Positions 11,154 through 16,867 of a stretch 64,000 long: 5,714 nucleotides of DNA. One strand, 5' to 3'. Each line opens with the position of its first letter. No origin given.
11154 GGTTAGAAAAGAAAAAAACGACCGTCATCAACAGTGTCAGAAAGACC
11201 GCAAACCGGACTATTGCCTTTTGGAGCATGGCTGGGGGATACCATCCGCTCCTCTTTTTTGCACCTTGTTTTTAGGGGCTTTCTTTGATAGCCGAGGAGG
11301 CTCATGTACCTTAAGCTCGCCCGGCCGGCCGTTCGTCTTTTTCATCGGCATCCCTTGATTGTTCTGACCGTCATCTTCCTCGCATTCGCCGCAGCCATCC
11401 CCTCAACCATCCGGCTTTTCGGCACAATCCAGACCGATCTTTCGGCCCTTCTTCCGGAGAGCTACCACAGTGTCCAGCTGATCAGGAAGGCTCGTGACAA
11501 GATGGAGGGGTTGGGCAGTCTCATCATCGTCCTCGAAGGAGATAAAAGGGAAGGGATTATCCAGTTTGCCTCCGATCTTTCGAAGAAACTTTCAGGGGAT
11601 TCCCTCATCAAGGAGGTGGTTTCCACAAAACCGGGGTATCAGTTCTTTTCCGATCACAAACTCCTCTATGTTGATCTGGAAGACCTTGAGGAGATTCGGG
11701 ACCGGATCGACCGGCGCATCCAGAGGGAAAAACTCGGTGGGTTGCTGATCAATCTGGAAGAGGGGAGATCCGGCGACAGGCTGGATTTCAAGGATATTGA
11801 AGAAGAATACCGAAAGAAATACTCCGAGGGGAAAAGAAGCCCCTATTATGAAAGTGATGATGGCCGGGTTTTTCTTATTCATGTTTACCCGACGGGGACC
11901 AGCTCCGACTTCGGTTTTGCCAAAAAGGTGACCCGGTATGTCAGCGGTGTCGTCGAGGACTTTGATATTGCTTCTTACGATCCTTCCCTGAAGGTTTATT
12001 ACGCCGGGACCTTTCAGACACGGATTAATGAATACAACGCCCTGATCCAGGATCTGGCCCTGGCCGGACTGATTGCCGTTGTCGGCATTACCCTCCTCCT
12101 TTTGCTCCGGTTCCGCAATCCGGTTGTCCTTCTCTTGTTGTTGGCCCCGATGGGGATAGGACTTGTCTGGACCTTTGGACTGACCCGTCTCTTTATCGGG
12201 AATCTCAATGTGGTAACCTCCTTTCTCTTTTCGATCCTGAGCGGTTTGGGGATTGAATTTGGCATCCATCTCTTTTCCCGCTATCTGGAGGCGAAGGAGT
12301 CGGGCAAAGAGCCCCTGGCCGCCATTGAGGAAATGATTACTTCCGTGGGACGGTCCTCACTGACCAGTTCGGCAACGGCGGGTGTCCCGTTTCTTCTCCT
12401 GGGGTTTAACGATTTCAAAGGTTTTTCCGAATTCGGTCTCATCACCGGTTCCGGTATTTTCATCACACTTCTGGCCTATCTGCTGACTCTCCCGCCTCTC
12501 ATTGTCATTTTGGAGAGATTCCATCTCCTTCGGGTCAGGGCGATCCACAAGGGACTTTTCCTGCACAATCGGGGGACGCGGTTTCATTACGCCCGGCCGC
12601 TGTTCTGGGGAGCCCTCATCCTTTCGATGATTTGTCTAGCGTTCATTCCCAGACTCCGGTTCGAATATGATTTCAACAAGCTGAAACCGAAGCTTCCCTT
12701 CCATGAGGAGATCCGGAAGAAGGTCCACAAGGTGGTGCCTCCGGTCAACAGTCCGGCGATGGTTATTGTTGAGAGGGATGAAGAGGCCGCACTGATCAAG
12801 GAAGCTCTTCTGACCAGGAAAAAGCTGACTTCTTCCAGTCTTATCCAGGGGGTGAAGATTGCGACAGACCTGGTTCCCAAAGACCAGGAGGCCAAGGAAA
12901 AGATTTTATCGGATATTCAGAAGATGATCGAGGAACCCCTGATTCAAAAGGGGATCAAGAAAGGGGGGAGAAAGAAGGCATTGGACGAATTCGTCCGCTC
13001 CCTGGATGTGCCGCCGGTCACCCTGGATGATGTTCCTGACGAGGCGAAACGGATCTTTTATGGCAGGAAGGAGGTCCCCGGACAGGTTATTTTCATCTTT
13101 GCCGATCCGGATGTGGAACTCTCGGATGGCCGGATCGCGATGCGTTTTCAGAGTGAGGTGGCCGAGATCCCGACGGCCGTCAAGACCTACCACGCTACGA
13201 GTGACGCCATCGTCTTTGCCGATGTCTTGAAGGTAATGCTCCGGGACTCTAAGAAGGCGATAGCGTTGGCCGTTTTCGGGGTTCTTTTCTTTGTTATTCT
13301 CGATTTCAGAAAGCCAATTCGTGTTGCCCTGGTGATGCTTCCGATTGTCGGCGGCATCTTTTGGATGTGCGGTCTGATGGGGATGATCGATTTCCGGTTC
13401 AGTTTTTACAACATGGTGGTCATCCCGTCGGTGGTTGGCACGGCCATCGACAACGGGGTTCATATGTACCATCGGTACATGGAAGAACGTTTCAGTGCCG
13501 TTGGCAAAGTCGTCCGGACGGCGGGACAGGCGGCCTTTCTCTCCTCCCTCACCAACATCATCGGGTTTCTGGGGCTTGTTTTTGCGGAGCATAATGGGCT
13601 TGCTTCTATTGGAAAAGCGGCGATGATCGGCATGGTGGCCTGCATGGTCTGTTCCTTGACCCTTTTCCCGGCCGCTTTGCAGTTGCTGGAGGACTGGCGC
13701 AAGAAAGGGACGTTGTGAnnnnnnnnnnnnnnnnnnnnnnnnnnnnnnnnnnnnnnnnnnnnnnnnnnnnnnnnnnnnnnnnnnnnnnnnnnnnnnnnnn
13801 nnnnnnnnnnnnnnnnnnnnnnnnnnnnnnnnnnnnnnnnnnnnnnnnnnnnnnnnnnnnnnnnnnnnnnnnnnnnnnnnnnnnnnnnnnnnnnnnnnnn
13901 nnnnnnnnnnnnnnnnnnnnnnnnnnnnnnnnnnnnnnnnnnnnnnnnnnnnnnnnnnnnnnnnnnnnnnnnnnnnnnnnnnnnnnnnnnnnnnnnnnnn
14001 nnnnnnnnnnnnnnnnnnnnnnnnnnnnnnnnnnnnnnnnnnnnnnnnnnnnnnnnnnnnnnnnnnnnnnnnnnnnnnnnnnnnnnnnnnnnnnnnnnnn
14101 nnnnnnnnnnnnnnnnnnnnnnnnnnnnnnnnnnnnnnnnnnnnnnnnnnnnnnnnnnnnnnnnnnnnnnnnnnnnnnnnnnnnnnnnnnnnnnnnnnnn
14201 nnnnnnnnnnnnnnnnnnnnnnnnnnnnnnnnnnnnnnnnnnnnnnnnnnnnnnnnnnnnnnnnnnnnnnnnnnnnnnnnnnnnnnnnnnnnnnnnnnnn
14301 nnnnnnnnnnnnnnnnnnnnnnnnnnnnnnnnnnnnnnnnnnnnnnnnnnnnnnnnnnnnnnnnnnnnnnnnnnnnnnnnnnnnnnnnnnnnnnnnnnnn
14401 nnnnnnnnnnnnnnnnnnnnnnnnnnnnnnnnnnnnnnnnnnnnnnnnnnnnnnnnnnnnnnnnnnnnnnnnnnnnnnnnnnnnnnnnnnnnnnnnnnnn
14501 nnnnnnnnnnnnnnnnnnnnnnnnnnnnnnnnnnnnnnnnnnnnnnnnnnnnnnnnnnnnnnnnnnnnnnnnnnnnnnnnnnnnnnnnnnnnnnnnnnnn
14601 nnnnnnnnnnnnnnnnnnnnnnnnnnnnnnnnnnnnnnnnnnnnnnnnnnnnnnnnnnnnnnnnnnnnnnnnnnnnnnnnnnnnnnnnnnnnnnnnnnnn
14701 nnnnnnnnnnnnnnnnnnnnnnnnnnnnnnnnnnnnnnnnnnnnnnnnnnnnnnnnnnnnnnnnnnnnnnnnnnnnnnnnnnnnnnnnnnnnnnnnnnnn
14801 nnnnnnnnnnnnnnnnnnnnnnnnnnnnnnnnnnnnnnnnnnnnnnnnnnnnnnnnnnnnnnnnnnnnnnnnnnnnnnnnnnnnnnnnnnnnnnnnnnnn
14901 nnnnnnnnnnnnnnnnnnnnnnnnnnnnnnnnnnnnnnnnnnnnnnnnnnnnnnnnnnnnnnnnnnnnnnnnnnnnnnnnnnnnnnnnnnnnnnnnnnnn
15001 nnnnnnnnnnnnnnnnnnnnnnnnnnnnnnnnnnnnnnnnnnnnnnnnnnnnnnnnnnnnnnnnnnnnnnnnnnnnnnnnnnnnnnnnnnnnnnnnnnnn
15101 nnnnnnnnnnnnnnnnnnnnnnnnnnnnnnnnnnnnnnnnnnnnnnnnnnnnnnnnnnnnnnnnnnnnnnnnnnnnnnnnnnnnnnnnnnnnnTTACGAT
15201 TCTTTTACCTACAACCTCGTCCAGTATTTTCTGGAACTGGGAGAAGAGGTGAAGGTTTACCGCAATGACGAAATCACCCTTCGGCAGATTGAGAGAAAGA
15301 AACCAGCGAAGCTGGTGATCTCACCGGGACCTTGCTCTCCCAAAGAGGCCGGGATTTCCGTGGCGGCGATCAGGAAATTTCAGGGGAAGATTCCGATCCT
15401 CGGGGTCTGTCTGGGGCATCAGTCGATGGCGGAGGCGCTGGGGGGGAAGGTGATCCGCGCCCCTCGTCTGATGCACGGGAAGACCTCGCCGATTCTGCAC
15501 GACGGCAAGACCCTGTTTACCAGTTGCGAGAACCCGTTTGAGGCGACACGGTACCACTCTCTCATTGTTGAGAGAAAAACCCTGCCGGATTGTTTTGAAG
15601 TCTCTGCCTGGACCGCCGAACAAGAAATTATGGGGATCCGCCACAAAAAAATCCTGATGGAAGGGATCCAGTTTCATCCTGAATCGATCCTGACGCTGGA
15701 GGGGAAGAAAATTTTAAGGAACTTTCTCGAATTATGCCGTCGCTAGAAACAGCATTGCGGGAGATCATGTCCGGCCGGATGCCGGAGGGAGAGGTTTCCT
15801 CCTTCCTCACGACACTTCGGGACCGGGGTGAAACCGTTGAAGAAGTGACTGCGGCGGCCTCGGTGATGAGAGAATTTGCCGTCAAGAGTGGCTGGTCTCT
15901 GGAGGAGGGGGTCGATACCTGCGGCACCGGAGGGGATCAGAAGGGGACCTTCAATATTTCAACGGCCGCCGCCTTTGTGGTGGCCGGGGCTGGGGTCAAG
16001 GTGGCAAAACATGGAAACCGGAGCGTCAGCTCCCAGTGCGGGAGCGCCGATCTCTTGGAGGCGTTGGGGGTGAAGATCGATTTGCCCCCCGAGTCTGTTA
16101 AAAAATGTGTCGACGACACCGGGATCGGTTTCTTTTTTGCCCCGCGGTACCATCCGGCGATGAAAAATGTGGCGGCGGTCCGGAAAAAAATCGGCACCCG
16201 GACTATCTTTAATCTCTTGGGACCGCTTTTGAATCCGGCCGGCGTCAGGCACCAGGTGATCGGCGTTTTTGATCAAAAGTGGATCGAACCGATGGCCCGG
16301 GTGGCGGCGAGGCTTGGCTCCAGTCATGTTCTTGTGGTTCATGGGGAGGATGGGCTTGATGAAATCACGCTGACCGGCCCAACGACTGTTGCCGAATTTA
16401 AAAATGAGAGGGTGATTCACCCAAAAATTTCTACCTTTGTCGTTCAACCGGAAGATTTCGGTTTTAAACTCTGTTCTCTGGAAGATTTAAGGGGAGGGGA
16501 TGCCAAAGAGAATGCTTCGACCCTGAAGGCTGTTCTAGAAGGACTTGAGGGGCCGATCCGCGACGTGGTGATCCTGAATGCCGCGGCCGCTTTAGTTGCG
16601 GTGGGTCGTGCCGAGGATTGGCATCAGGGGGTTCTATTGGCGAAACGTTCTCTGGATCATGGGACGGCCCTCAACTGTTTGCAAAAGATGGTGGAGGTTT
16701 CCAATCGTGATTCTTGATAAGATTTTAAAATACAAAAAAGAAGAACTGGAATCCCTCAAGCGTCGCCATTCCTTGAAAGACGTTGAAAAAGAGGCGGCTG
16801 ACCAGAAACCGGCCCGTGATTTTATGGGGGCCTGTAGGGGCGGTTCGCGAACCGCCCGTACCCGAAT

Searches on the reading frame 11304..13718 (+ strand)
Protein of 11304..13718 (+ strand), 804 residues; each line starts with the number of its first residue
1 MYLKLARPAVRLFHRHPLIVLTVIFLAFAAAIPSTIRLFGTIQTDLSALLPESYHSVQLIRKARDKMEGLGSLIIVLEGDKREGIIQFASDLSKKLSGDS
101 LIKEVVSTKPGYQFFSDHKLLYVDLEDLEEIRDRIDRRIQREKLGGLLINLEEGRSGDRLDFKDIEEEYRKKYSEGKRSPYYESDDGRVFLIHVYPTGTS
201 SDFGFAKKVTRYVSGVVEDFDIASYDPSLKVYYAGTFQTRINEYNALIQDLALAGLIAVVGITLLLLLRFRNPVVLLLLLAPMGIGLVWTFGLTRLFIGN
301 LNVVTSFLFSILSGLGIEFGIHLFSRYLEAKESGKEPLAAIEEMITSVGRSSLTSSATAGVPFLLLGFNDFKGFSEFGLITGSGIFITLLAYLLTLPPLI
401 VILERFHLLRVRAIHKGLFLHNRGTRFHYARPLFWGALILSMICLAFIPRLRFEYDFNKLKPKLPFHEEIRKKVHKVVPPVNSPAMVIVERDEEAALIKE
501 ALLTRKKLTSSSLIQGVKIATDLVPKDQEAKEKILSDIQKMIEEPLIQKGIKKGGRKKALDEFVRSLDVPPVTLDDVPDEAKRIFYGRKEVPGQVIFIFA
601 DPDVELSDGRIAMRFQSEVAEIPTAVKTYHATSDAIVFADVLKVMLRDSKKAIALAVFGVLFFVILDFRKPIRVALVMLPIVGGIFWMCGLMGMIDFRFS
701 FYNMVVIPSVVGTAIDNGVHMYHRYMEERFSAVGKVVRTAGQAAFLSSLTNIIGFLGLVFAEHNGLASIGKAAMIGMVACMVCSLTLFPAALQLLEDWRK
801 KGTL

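Call 14: search_protein_families(library=pfam, proteins=[window:11304-13718:+])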
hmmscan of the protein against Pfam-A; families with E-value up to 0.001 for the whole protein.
window:11304-13718:+ (804 aa): 3 families
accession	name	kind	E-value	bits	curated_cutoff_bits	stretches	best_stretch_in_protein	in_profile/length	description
PF03176.21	MMPL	-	9.9e-38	130.3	20.5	2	182-425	80-324/333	MMPL family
PF02355.23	SecD_SecF_C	-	3.7e-06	26.9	20.5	1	628-785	12-176/189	Protein export membrane protein SecD/SecF, C-terminal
PF12349.14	Sterol-sensing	-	0.00083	19.7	22.3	0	678-794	13-135/153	Sterol-sensing domain of SREBP cleavage-activation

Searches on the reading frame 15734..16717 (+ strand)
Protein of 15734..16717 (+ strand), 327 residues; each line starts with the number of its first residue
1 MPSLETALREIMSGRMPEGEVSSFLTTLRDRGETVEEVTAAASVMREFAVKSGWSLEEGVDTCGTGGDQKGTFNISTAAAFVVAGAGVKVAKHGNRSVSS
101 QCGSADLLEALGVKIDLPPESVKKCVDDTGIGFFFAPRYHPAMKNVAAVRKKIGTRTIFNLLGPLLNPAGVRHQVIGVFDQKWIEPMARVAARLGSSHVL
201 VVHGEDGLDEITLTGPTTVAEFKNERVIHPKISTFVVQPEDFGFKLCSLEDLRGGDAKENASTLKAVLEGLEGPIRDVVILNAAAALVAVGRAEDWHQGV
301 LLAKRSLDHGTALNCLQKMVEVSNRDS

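Call 15: search_protein_families(library=pfam, proteins=[window:15734-16717:+])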
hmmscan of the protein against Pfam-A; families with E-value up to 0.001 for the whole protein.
window:15734-16717:+ (327 aa): 2 families
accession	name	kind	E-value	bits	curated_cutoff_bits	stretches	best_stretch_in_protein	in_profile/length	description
PF00591.27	Glycos_transf_3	-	3.1e-98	328.9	27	1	59-313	4-253/253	Glycosyl transferase family, a/b domain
PF02885.22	Glycos_trans_3N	-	7.3e-13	48.5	26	1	5-49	19-63/63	Glycosyl transferase family, helical bundle domain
